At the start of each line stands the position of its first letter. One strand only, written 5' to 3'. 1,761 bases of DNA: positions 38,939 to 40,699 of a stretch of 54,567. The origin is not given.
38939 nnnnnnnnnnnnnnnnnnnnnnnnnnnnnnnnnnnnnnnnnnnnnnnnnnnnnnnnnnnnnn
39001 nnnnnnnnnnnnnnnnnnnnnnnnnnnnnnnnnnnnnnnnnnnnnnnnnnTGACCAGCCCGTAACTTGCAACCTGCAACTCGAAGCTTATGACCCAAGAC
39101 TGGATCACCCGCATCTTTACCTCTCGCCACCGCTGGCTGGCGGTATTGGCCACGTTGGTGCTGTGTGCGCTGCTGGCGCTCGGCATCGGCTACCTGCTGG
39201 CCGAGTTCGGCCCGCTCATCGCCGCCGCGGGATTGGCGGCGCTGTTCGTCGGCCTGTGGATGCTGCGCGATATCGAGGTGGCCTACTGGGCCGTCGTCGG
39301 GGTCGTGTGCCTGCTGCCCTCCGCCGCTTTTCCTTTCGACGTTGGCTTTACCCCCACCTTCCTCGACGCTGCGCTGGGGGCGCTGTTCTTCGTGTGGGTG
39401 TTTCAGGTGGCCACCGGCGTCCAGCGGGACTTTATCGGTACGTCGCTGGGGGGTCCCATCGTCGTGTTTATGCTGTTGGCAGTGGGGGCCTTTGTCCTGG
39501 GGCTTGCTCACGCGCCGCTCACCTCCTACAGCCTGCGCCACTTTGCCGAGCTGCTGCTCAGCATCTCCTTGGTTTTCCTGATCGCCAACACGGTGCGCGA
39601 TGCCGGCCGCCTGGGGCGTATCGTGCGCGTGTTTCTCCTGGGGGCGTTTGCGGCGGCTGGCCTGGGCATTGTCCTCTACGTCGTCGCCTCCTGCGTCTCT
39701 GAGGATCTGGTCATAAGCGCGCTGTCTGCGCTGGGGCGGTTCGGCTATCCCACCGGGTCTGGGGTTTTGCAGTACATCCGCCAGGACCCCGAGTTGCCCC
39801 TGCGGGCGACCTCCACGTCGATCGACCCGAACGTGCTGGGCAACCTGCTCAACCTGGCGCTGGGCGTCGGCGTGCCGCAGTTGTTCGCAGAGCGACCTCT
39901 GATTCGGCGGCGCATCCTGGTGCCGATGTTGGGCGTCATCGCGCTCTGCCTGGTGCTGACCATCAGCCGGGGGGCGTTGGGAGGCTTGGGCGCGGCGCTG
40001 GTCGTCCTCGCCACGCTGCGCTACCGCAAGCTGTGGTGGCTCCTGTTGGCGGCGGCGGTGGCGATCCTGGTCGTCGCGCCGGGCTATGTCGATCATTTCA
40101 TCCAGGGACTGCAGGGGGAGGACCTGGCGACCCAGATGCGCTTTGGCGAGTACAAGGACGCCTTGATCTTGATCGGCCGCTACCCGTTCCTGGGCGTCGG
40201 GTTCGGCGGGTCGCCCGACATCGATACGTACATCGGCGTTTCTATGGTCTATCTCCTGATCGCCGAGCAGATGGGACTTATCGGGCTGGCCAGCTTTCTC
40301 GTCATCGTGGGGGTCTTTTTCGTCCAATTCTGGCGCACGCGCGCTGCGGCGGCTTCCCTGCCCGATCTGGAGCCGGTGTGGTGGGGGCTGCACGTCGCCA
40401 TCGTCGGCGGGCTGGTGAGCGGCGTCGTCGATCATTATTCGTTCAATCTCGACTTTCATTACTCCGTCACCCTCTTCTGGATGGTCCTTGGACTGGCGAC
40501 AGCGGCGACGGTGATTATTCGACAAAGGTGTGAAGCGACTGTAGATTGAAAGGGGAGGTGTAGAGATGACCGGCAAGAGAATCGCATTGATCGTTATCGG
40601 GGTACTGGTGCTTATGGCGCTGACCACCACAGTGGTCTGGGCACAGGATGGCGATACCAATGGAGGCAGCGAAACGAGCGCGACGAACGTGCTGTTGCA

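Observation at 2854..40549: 36-kb co-directional array of 13 GT-C-type membrane glycosyltransferase paralogues (14 GT-C modules), closed by a Wzy_C protein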

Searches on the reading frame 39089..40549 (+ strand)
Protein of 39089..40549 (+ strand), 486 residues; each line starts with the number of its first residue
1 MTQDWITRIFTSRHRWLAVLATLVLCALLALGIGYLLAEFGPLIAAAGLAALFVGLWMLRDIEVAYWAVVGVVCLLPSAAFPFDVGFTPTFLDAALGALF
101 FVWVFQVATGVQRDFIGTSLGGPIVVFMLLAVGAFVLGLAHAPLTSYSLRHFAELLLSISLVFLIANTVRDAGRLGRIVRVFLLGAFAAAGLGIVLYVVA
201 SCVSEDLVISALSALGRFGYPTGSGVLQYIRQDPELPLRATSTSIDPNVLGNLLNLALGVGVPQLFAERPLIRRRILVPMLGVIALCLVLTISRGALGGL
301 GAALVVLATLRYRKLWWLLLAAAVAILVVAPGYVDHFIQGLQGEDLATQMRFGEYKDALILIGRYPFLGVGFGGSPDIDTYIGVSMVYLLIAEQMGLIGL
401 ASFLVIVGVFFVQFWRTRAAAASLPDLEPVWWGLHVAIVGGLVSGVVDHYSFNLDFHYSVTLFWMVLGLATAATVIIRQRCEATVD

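Call 5: search_protein_families(library=pfam, proteins=[window:39089-40549:+], max_evalue=0.01)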
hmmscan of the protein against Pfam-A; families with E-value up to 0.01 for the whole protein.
window:39089-40549:+ (486 aa): 1 family
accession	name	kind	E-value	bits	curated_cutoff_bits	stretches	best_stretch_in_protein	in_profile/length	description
PF04932.20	Wzy_C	-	1.2e-12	48.3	31.7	1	283-404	5-149/149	O-Antigen ligase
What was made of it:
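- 39089..40549 (+): Wzy_C-family polymerase/ligase-like membrane protein. It is the most conserved gene of the cluster. Wzy_C 48.3 bits (call 5).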

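Call 6: search_protein_families(library=ncbifam, proteins=[window:39089-40549:+], max_evalue=1)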
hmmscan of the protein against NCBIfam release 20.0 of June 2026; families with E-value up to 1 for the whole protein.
window:39089-40549:+ (486 aa): 1 family
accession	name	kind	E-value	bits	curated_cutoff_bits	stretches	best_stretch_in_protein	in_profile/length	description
TIGR00947.1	2A73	equivalog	0.026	13.5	366.4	1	245-472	169-421/425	IctB family putative bicarbonate transporter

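Call 17: find_encoding_contigs(protein=window:39089-40549:+, flank=10000, max_places=6)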
Protein window:39089-40549:+ (486 aa): no gene with exactly this product is on record in the collection.
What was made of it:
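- Tried and rejected: An exact look-up of the window's Wzy_C found no record, so the source genome is not in that index (call 17).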

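Call 63: find_homologous_proteins(query=window:39089-40549:+, max_evalue=1e-10)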
Query window:39089-40549:+ (486 aa): 2164 proteins with E <= 1e-10 among 8000 candidates; the best 120 are listed.
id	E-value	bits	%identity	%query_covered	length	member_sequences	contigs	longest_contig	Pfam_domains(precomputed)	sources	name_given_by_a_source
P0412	2.0e-293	992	94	100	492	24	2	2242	PF04932.21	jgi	jgi:O-antigen ligase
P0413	2.9e-273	925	87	99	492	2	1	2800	PF04932.21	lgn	-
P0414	2.9e-270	915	87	99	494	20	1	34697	PF04932.21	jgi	jgi:O-antigen ligase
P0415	2.3e-266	902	85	100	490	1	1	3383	PF04932.21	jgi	jgi:O-antigen ligase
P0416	4.9e-265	898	84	100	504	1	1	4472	PF04932.21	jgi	jgi:O-antigen ligase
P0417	3.1e-235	800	76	100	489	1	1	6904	PF04932.21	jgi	jgi:hypothetical protein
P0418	3.1e-233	793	75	99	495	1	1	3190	PF04932.21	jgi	jgi:hypothetical protein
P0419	1.0e-232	791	75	100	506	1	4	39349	PF04932.21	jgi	jgi:hypothetical protein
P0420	5.9e-232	789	75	100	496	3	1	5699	PF04932.21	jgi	jgi:hypothetical protein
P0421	2.1e-231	787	73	100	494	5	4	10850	PF04932.21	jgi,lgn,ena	-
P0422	1.1e-230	785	74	99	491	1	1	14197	PF04932.21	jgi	jgi:O-antigen ligase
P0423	7.3e-230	782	74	99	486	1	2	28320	PF04932.21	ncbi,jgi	-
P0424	1.2e-229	781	74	99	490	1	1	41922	PF04932.21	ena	-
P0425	1.3e-229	781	74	99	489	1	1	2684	PF04932.21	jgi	-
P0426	1.4e-228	778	73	100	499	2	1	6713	PF04932.21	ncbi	-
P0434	1.1e-227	775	75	99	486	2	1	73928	PF04932.21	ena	-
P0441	1.3e-226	771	73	99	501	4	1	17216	PF04932.21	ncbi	-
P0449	9.2e-226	768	73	99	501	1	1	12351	PF04932.21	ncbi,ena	-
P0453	1.1e-224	765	72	99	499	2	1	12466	PF04932.21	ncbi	-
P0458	6.2e-224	762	74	98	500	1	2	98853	PF04932.21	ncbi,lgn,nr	ncbi:MAG: O-antigen ligase family protein [Chloroflexota bacterium]|nr:O-antigen ligase family prote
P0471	2.6e-222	757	71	99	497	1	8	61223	PF04932.21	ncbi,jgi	-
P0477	7.8e-222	756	71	100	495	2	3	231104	PF04932.21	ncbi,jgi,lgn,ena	-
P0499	3.6e-219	747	70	99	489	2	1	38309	PF04932.21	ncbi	-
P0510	8.8e-217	739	70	99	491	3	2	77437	PF04932.21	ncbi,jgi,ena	jgi:polysaccharide biosynthesis protein PslJ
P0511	2.9e-216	737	70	99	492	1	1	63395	PF04932.21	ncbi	-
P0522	1.0e-213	729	69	99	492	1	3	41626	PF04932.21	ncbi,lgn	-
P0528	7.8e-213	726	69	98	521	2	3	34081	PF04932.21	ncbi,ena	-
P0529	1.1e-212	725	68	99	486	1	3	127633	PF04932.21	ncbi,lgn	-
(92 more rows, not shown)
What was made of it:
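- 39089..40549 (+): 68-94% identity in the 120 best 90%-identity clusters listed (call 63).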

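Call 64: find_encoding_contigs(protein=P0414, flank=10000, max_places=2)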
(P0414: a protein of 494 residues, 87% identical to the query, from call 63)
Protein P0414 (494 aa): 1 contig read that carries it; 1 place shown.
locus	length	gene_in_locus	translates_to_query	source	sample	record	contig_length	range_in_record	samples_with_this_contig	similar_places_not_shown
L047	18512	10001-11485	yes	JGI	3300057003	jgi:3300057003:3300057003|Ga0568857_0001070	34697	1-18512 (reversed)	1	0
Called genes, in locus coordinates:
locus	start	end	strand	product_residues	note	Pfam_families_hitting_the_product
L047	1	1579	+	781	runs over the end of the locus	PF13231:PMT_2 (weak)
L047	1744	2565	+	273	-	PF02535:Zip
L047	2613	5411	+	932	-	PF13231:PMT_2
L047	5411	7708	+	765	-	PF13231:PMT_2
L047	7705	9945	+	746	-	PF13231:PMT_2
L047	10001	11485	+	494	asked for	PF04932:Wzy_C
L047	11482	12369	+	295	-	-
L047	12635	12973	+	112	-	-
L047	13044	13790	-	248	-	PF06750:A24_N_bact, PF01478:Peptidase_A24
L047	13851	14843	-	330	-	PF03816:LytR_cpsA_psr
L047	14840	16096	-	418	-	PF13490:zf-HC2 (weak), PF03816:LytR_cpsA_psr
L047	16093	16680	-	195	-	PF07638:Sigma70_ECF, PF04542:Sigma70_r2, PF08281:Sigma70_r4_2, PF04545:Sigma70_r4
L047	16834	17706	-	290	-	PF09992:NAGPA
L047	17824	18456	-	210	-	PF00072:Response_reg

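Call 65: find_encoding_contigs(protein=P0458, flank=10000, max_places=2)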
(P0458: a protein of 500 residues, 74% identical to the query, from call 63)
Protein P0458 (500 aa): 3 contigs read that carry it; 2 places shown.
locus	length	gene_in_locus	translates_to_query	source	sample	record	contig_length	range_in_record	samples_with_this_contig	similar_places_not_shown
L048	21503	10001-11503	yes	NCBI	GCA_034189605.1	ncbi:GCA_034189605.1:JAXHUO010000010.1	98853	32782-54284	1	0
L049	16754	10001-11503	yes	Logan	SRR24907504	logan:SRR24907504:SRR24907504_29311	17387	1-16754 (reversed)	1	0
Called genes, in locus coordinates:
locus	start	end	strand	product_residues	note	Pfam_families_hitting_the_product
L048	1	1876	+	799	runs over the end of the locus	PF02366:PMT (weak), PF13231:PMT_2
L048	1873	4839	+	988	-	PF02366:PMT (weak), PF13231:PMT_2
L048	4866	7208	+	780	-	-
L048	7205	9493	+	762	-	-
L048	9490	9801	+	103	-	-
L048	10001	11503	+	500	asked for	PF04932:Wzy_C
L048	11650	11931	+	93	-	-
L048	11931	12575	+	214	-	PF00857:Isochorismatase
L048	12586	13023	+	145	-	PF01475:FUR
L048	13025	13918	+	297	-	PF01297:ZnuA, PF12897:Asp_aminotransf (weak)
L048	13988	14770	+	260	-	PF00005:ABC_tran, PF02463:SMC_N (faint), PF13304:AAA_21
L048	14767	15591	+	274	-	PF00950:ABC-3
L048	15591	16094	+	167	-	PF04463:2-thiour_desulf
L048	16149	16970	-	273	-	-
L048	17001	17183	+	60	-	-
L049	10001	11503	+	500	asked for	PF04932:Wzy_C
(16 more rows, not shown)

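Call 66: find_encoding_contigs(protein=P0477, flank=10000, max_places=2)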
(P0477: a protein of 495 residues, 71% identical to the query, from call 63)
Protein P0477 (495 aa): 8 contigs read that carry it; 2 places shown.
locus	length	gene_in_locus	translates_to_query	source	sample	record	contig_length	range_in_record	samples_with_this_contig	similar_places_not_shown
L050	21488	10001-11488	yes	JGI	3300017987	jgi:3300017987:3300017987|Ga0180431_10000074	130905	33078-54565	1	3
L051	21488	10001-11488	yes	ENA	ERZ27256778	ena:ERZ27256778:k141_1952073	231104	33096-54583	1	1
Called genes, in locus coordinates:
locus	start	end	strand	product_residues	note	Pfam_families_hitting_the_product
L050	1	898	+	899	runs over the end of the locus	-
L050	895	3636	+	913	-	-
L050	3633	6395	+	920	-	-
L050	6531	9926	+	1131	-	PF11028:TMEM260_N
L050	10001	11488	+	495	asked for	PF04932:Wzy_C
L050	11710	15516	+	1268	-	PF24463:DUF7577 (weak), PF07719:TPR_2 (faint), PF07721:TPR_4 (faint), PF00211:Guanylate_cyc, PF13191:AAA_16, PF13432:TPR_16 (weak), PF17874:TPR_MalT, PF13424:TPR_12, +7 more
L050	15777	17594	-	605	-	-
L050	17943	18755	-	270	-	PF01791:DeoC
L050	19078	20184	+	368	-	PF13243:SQHop_cyclase_C (faint)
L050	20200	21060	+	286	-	-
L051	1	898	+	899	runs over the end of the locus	-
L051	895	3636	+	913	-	-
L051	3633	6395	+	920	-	-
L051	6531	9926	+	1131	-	PF11028:TMEM260_N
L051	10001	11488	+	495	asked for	PF04932:Wzy_C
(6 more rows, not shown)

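Call 76: find_encoding_contigs(protein=P0529, flank=10000, max_places=1)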
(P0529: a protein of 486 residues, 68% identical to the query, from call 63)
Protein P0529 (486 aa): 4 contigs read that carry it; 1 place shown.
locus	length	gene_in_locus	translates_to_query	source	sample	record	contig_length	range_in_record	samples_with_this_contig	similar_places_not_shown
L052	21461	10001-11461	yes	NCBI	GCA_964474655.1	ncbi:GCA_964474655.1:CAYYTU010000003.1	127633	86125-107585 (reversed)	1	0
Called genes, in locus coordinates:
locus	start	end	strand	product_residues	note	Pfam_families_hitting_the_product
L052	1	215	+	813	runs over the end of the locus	PF02366:PMT (weak)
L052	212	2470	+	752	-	PF02366:PMT, PF09913:DUF2142, PF13231:PMT_2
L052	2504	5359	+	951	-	PF13231:PMT_2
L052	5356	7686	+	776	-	PF13231:PMT_2, PF09913:DUF2142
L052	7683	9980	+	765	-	PF02366:PMT, PF13231:PMT_2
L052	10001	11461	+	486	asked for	PF04932:Wzy_C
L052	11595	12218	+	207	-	PF03703:bPH_2, PF09851:SHOCT (weak)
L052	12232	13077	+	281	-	PF01048:PNP_UDP_1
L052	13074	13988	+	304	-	-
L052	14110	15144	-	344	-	-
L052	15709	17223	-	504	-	PF01336:tRNA_anti-codon, PF00152:tRNA-synt_2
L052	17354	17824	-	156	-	PF03449:GreA_GreB_N, PF01272:GreA_GreB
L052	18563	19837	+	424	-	PF02403:Seryl_tRNA_N, PF00587:tRNA-synt_2b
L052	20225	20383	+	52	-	-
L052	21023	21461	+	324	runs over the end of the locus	PF01073:3Beta_HSD, PF01370:Epimerase, PF02719:Polysacc_synt_2 (weak), PF05368:NmrA, PF13460:NAD_binding_10, PF16363:GDP_Man_Dehyd (weak), PF07993:NAD_binding_4 (weak)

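Call 77: find_encoding_contigs(protein=P0434, flank=10000, max_places=1)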
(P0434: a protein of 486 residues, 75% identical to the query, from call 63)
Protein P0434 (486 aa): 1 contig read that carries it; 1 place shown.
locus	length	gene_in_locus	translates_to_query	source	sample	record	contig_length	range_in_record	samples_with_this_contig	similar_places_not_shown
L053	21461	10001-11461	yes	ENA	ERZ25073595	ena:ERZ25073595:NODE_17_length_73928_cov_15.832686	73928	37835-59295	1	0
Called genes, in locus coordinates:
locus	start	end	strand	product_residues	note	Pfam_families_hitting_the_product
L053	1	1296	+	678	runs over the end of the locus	PF02366:PMT (weak), PF13231:PMT_2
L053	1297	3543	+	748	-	-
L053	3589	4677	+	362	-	-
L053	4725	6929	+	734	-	PF09913:DUF2142, PF13231:PMT_2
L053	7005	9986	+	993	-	PF11028:TMEM260_N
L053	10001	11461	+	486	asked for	PF04932:Wzy_C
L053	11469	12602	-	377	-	PF08331:QueG_DUF1730, PF13484:Fer4_16, PF13646:HEAT_2, PF13513:HEAT_EZ (weak)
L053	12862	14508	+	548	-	PF00753:Lactamase_B, PF23023:Anti-Pycsar_Apyc1 (faint), PF12706:Lactamase_B_2, PF22505:RNase_J_b_CASP, PF07521:RMMBL, PF17770:RNase_J_C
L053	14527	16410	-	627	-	-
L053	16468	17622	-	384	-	PF10509:GalKase_gal_bdg, PF00288:GHMP_kinases_N, PF08544:GHMP_kinases_C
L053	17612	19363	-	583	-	PF13625:Helicase_C_3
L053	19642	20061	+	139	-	PF06803:DUF1232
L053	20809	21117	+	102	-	-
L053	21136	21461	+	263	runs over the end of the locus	PF02634:FdhD-NarQ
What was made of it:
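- TMEM260_N hits on the gene next to Wzy_C in L050 and L053 (calls 66, 77).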

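Call 78: find_encoding_contigs(protein=P0510, flank=10000, max_places=1)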
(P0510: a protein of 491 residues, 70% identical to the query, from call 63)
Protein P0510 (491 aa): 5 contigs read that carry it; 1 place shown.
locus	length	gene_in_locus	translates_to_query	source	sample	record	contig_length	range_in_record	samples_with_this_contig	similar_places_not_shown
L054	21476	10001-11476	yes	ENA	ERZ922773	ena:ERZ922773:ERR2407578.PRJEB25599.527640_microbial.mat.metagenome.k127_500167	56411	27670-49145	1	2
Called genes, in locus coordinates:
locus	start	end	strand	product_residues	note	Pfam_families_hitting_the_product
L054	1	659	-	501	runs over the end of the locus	PF01743:PolyA_pol, PF12627:PolyA_pol_RNAbd, PF01966:HD, PF13735:tRNA_NucTran2_2 (weak)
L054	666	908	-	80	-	-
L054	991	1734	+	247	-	-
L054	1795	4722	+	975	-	PF13231:PMT_2, PF10633:NPCBM_assoc (faint), PF15418:DUF4625 (faint)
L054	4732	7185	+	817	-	-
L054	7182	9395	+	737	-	-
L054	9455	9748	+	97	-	PF04365:BrnT_toxin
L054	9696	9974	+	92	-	PF14384:BrnA_antitoxin (weak)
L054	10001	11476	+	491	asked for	PF04932:Wzy_C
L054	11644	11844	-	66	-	-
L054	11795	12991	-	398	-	PF24400:DUF7544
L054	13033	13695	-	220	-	PF12724:Flavodoxin_5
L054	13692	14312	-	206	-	PF13490:zf-HC2 (weak)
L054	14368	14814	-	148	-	-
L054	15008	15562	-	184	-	PF07638:Sigma70_ECF (faint), PF04542:Sigma70_r2, PF08281:Sigma70_r4_2, PF04545:Sigma70_r4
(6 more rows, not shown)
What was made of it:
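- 39089..40549 (+): Directly downstream of a GT-C array in 7 of 7 contexts (calls 64-66, 76-78).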

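Call 80: search_solved_structures(query=window:39089-40549:+, max_evalue=10, show_alignments=1)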
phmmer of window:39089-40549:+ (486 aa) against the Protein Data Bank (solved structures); distinct sequences matched with E-value up to 10: 0.
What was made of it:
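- On Wzy_C (O-antigen polymerase / ligase / O-OTase) family: Which subfunction it has (polymerase, ligase or O-OTase) was not resolved; there is no sequence match to any solved structure (call 80).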

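Call 83: list_cluster_members(proteins=[P0423, P0426, P0441, P0449, P0453, P0471, P0499, P0511, P0522, P0528])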
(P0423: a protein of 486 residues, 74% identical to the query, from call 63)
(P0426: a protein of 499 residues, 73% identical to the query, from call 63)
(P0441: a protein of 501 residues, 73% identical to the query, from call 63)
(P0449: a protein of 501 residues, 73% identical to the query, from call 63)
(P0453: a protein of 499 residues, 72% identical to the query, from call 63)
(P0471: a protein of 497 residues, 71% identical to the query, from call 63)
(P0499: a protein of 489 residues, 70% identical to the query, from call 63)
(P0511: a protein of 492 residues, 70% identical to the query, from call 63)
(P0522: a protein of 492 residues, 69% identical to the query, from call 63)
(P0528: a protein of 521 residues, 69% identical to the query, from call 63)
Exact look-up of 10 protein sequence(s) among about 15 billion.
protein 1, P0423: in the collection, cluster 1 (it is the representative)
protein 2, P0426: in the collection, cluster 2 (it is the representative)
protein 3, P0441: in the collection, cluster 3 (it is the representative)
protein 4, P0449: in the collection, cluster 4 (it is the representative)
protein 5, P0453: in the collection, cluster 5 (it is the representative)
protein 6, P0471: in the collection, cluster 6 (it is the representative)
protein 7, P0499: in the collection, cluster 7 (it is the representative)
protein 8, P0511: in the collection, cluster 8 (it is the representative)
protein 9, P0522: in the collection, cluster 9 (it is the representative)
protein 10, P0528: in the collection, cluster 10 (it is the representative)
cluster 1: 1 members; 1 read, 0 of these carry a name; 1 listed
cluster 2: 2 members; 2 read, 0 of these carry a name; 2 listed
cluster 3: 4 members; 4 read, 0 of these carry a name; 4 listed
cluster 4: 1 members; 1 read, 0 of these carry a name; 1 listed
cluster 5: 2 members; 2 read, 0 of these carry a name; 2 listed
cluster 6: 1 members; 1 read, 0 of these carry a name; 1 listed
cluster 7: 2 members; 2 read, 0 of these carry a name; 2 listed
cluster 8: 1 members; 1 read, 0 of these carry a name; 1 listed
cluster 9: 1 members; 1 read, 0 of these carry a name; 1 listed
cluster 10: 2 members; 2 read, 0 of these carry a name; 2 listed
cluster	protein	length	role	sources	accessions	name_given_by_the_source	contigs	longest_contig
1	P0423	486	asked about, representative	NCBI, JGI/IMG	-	-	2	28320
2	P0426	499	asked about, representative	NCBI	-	-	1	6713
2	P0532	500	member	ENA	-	-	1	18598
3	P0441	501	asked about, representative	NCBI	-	-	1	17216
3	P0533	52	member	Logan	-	-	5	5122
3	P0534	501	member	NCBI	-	-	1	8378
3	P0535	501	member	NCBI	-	-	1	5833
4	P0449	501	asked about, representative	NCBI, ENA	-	-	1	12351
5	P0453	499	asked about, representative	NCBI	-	-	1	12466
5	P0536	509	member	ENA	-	-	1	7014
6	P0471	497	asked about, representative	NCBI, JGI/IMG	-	-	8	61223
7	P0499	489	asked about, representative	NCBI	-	-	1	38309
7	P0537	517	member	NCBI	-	-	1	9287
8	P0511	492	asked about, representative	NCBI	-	-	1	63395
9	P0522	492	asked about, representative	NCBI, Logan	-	-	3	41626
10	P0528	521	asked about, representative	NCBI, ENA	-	-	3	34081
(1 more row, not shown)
